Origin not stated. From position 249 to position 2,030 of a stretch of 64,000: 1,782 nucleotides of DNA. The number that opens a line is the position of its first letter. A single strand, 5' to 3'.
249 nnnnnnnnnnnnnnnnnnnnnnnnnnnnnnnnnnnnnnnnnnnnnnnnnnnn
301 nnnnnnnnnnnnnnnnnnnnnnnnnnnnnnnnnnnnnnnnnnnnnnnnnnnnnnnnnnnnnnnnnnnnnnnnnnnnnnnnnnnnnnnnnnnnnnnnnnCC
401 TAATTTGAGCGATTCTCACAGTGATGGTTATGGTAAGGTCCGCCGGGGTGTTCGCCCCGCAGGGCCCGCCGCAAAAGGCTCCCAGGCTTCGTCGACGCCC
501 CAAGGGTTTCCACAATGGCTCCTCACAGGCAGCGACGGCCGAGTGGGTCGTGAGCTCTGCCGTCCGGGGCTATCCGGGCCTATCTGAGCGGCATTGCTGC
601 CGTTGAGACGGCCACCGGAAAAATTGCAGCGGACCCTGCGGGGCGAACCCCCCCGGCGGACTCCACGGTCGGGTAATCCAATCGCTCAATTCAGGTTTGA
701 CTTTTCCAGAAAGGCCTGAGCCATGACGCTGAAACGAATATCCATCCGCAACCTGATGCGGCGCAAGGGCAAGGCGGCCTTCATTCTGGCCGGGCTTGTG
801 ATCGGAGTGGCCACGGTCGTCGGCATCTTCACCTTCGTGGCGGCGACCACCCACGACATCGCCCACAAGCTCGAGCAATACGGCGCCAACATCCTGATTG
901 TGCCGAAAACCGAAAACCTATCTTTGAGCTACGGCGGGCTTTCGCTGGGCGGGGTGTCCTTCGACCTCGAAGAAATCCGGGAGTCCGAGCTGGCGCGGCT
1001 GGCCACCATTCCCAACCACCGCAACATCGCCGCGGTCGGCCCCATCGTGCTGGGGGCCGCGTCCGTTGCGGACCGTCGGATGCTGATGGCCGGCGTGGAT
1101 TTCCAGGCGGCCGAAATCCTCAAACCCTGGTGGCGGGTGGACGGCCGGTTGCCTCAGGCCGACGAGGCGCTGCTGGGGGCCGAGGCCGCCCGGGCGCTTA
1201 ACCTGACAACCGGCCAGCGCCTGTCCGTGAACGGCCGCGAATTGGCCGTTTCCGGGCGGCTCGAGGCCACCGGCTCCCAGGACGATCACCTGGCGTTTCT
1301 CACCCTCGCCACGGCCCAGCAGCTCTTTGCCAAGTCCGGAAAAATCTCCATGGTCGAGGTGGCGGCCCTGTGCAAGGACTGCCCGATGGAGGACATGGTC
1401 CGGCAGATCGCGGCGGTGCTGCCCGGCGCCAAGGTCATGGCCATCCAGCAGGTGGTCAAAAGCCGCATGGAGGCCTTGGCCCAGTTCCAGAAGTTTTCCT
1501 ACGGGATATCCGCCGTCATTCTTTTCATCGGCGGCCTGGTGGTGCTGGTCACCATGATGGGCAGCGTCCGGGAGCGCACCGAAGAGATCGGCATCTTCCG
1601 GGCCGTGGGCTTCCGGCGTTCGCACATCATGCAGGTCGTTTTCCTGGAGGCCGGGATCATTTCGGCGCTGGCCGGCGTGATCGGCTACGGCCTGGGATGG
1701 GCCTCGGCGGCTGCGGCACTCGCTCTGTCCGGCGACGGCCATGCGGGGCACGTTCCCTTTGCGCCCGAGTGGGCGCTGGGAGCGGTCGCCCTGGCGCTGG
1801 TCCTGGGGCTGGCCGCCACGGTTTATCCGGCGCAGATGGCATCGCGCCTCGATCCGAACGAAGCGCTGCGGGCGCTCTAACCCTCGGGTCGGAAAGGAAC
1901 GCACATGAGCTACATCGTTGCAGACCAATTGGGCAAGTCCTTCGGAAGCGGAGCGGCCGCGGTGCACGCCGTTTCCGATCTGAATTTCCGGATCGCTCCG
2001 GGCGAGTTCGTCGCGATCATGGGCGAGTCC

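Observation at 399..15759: Family definition: ~295 bp element with 16 bp CC-initiated ends and 5 bp target duplications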

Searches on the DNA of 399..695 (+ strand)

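Call 83: search_dna_similar(query=window:399-695:+, collection=plasmids, mode=distant, max_evalue=0.01, max_rows=10)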
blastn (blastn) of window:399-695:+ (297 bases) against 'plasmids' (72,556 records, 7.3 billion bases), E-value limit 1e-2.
No match.

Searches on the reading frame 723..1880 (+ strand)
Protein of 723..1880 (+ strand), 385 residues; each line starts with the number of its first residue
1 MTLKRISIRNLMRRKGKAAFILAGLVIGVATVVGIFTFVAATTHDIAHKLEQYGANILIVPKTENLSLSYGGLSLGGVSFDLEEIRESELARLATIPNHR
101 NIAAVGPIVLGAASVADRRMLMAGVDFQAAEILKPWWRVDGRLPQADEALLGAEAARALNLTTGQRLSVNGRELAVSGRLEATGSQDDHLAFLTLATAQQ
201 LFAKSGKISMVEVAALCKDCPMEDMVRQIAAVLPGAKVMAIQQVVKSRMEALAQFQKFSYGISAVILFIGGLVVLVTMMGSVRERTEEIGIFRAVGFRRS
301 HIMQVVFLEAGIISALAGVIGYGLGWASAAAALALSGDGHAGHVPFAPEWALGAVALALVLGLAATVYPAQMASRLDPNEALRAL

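Call 10: find_encoding_contigs(protein=window:723-1880:+, flank=10000, max_places=6)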
Protein window:723-1880:+ (385 aa): 5 contigs read that carry it; 3 places shown.
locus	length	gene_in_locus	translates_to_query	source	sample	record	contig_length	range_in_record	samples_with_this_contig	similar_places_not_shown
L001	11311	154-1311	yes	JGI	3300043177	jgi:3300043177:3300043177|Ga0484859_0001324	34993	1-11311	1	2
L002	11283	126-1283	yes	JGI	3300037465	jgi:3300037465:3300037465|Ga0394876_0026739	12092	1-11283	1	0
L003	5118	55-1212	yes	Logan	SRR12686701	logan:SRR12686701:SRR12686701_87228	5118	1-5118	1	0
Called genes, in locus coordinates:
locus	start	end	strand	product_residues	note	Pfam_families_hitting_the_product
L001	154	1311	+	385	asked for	PF12704:MacB_PCD, PF02687:FtsX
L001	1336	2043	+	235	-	PF00005:ABC_tran, PF13304:AAA_21 (faint)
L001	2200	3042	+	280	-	PF01261:AP_endonuc_2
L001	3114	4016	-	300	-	PF00582:Usp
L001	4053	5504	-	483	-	PF01139:RtcB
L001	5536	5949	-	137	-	PF01951:Archease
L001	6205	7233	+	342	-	PF08240:ADH_N, PF00107:ADH_zinc_N, PF13602:ADH_zinc_N_2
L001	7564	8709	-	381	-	PF02771:Acyl-CoA_dh_N, PF02770:Acyl-CoA_dh_M, PF00441:Acyl-CoA_dh_1, PF08028:Acyl-CoA_dh_2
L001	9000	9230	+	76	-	PF13083:KH_KhpA-B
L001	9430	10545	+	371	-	PF00676:E1_dh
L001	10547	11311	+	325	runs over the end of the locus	PF02779:Transket_pyr, PF02780:Transketolase_C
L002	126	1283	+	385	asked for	PF12704:MacB_PCD, PF02687:FtsX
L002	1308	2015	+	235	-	PF00005:ABC_tran, PF13304:AAA_21 (faint)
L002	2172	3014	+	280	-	PF01261:AP_endonuc_2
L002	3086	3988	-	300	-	PF00582:Usp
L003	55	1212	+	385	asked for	PF12704:MacB_PCD, PF02687:FtsX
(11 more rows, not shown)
